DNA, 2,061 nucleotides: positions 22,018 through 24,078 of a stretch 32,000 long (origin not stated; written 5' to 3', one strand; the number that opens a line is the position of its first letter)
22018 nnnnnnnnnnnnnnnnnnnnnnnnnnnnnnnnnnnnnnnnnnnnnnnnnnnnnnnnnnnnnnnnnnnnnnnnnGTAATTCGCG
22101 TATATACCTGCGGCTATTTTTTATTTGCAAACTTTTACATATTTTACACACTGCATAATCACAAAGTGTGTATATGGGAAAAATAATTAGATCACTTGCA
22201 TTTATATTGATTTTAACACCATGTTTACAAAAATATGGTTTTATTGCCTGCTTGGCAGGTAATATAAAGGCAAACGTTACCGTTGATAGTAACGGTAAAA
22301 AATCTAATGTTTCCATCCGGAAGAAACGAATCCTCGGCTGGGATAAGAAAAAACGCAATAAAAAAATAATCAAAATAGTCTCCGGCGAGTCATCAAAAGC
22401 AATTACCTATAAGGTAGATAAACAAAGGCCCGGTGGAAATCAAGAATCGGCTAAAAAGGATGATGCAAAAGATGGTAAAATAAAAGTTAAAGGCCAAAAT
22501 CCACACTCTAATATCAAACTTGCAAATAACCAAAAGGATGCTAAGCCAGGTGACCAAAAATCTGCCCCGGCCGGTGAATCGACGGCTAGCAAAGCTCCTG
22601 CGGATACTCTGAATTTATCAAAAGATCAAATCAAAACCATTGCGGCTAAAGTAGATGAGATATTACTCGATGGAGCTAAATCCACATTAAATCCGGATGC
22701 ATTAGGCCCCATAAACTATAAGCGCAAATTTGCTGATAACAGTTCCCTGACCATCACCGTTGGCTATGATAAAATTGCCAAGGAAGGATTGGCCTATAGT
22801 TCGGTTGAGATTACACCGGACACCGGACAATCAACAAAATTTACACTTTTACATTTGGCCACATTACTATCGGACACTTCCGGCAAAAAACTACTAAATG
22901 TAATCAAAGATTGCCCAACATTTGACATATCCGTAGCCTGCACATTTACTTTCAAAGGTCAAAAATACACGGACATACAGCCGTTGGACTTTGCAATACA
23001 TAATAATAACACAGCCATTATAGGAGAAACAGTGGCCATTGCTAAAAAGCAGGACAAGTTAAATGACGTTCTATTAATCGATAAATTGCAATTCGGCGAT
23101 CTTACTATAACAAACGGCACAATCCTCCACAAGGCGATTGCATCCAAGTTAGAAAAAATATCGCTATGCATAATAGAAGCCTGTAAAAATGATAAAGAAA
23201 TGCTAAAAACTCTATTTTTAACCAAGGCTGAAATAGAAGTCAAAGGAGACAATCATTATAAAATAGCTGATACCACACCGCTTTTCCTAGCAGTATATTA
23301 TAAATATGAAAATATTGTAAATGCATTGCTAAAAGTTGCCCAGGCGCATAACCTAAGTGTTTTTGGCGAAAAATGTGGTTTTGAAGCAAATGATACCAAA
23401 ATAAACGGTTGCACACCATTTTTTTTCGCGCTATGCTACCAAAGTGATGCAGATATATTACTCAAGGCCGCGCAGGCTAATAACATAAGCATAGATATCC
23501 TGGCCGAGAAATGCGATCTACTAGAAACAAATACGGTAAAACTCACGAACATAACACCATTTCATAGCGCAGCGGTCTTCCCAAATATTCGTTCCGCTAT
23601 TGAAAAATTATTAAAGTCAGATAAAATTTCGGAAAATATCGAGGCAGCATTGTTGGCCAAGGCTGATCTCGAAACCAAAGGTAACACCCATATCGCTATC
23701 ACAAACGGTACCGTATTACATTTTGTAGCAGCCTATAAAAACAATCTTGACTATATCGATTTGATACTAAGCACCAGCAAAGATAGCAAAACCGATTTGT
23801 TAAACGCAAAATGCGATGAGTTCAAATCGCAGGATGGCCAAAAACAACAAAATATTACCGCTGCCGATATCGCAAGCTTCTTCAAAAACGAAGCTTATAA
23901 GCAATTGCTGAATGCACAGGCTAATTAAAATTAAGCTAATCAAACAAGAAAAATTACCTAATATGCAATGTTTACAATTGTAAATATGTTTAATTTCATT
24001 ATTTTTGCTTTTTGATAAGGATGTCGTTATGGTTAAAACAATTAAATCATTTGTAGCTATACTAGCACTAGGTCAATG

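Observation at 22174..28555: Paralogous pair of large proteins built from an unnamed ~95-aa module plus long-period ankyrin-like repeats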

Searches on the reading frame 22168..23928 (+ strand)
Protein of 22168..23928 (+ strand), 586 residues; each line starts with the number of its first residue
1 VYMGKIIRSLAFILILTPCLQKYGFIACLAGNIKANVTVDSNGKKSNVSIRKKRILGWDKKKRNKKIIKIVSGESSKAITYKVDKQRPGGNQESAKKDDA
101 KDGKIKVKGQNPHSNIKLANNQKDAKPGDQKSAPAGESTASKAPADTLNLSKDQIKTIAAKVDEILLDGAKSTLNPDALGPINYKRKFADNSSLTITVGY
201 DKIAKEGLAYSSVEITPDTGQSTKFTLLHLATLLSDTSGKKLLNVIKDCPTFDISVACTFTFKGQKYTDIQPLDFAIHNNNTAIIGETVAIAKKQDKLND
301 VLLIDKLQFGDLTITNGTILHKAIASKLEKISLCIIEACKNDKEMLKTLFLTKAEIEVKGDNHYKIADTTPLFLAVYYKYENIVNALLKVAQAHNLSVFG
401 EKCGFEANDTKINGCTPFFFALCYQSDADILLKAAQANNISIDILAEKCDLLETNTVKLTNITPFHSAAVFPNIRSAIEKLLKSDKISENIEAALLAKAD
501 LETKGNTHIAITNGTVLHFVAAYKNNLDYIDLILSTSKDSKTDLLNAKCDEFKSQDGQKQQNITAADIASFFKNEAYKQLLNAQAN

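Call 4: search_protein_families(library=pfam, proteins=[window:22168-23928:+], max_evalue=1)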
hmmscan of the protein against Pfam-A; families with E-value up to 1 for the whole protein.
window:22168-23928:+ (586 aa): 4 families
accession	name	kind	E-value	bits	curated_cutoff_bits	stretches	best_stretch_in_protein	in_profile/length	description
PF12796.13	Ank_2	-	2.2e-07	31.8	27.3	2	337-432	3-80/90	Ankyrin repeats (3 copies)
PF00023.36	Ank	-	4.6e-07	30.2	21.1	1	370-389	4-23/33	Ankyrin repeat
PF13637.12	Ank_4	-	3.2e-06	27.7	22.7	0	340-388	7-50/50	Ankyrin repeats (many copies)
PF13606.12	Ank_3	-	1.2e-05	25.6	22.3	0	461-487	2-26/30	Ankyrin repeat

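Call 10: search_protein_families(library=ncbifam, proteins=[window:22168-23928:+], max_evalue=1)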
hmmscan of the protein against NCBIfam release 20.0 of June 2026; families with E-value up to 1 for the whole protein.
window:22168-23928:+ (586 aa): 0 families

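Call 13: find_encoding_contigs(protein=window:22168-23928:+, flank=10000, max_places=6)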
Protein window:22168-23928:+ (586 aa): no gene with exactly this product is on record in the collection.

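Call 15: find_encoding_contigs(protein=window:22174-23928:+, flank=10000, max_places=10)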
Protein window:22174-23928:+ (584 aa): no gene with exactly this product is on record in the collection.

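Call 52: find_related_loci(query=window:22174-23928:+, collection=genome_contigs, flank=10000)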
Query window:22174-23928:+ (584 aa) in genome_contigs; peptide patterns used: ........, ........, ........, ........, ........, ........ (x = any residue, [..] = any of these).
52 stretches matched a pattern, but none encodes a relative of the query by tblastn (E <= 1e-3).

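Call 82: find_related_loci(query=window:22174-23928:+, collection=viral_contigs, flank=5000)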
Query window:22174-23928:+ (584 aa) in viral_contigs; peptide patterns used: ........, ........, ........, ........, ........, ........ (x = any residue, [..] = any of these).
2 stretches matched a pattern, but none encodes a relative of the query by tblastn (E <= 1e-3).

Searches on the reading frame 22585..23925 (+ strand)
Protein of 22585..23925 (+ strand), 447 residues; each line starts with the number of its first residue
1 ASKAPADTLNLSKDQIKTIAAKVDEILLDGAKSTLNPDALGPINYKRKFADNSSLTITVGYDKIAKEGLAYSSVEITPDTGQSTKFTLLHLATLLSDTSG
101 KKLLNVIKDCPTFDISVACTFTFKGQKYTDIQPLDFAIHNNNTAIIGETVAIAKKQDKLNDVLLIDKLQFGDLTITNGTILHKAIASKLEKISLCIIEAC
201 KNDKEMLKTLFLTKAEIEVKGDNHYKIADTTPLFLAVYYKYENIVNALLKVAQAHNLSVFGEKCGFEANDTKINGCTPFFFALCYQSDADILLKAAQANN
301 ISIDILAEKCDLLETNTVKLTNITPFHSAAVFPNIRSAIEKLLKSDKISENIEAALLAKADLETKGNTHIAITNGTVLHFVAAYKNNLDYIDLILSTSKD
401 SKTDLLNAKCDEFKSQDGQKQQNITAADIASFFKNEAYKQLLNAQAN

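Call 23: find_homologous_proteins(query=A2, max_evalue=0.001)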
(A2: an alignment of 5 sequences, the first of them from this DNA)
Query A2 (5 sequences) (447 aa, profile of the alignment): 1 proteins with E <= 0.001 among 8000 candidates.
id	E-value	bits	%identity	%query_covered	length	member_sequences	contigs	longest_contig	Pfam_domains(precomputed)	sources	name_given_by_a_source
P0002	6.7e-178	610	100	100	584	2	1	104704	PF13606.13,PF12796.14,PF00023.37,PF13637.13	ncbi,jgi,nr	ncbi:MAG: hypothetical protein LBB20_01830 [Puniceicoccales bacterium]|jgi:hypothetical protein|nr:h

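Call 54: predict_structure(alignment_id=A2)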
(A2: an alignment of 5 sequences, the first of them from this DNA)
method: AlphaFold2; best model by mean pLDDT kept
length: 447 residues; sequences in the alignment: 5
mean_pLDDT: 86.3   pTM: 0.83
mean pLDDT of the five models: 86.3, 83.6, 82.9, 82.9, 82.3
residues with pLDDT >= 90: 204; 70-90: 210; 50-70: 26; < 50: 7
segments of 3 or more residues with pLDDT < 50: 1-7
pLDDT, mean of each block of 10 residues (from residue 1): 46 90 84 61 77 80 90 85 87 89 92 90 81 89 90 88 84 90 92 93 87 92 89 92 93 88 89 89 82 86 84 94 93 85 71 92 89 96 82 90 91 93 93 81 80
secondary structure, 60 per line:
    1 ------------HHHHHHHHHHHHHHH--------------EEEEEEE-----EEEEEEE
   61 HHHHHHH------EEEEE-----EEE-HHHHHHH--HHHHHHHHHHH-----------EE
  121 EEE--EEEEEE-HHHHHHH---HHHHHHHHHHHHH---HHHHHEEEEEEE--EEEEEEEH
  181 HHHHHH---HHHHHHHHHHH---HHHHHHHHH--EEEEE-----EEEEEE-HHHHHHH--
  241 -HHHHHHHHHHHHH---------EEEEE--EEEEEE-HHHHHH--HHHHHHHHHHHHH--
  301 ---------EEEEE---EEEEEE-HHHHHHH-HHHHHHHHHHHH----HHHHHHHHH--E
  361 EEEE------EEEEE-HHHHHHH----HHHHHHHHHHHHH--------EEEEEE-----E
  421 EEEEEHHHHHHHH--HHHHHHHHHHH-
elements in order: H13-27 E42-48 E54-60 H61-67 E74-78 E84-86 H88-94 H97-107 E119-123 E126-131 H133-139 H143-155 H159-163 E164-170 E173-179 H180-186 H190-200 H204-212 E215-219 E225-230 H232-238 H242-254 E264-268 E271-276 H278-283 H286-298 E310-314 E318-323 H325-331 H333-344 H349-357 E360-364 E371-375 H377-383 H388-400 E409-414 E420-425 H426-433 H436-446

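Call 61: fold_search(model_id=the predicted structure, library=pdb)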
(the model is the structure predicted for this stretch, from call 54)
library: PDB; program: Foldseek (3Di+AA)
matches with E <= 10: 296; with E <= 0.001: 43
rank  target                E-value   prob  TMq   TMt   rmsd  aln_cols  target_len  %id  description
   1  7v0x                  4.0e-07  1.00  0.36  0.42   8.2       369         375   15  Local refinement of ankyrin-1 (C-terminal half), class 1 of erythrocyte ankyrin-1 complex (released 2022-07-20)
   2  9pwj_A                9.7e-06  1.00  0.35  0.43  11.5       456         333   13  Fem-1 homolog B (FEM1B) in complex with VU0081201 (released 2025-11-26)
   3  7roy_B                1.0e-05  1.00  0.38  0.43   8.3       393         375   14  The structure of the Fem1B:FNIP1 complex (released 2021-10-13)
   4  5ma3_A                2.1e-05  1.00  0.27  0.36  10.8       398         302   17  GFP-binding DARPin fusion gc_R11 (released 2017-11-08)
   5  5ma9_C                2.3e-05  1.00  0.33  0.45   8.9       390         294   17  GFP-binding DARPin fusion gc_R11 (released 2017-11-08)
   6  7roy_C                2.4e-05  1.00  0.35  0.40  10.6       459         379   14  The structure of the Fem1B:FNIP1 complex (released 2021-10-13)
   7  7el6_A                2.5e-05  1.00  0.35  0.42  10.8       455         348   14  Structure of SMCR8 bound FEM1B (released 2021-05-12)
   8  6lbf_B                2.6e-05  1.00  0.38  0.46  10.3       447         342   14  Crystal structure of FEM1B (released 2020-10-21)
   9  7roy_A                3.4e-05  1.00  0.36  0.41   9.0       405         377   15  The structure of the Fem1B:FNIP1 complex (released 2021-10-13)
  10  5le3_A                3.4e-05  1.00  0.24  0.34  15.3       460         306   15  Crystal structure of DARPin-DARPin rigid fusion, variant DD_D12_09_D12 (released 2017-08-02)
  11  9pq9_B                3.5e-05  1.00  0.36  0.45   9.0       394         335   14  Fem-1 homolog B (FEM1B) in complex with VU0421763 (released 2025-11-26)
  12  9pw8_A                4.1e-05  1.00  0.33  0.42   6.0       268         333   16  Fem-1 homolog B (FEM1B) in complex with VU0417412 (released 2025-11-26)
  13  6xkc_A                4.1e-05  1.00  0.30  0.48   8.2       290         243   15  Crystal structure of E3 ligase (released 2020-10-14)
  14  6lbf_A                4.1e-05  1.00  0.38  0.46  10.2       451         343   14  Crystal structure of FEM1B (released 2020-10-21)
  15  9pq9_A                4.1e-05  1.00  0.29  0.36   8.6       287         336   14  Fem-1 homolog B (FEM1B) in complex with VU0421763 (released 2025-11-26)
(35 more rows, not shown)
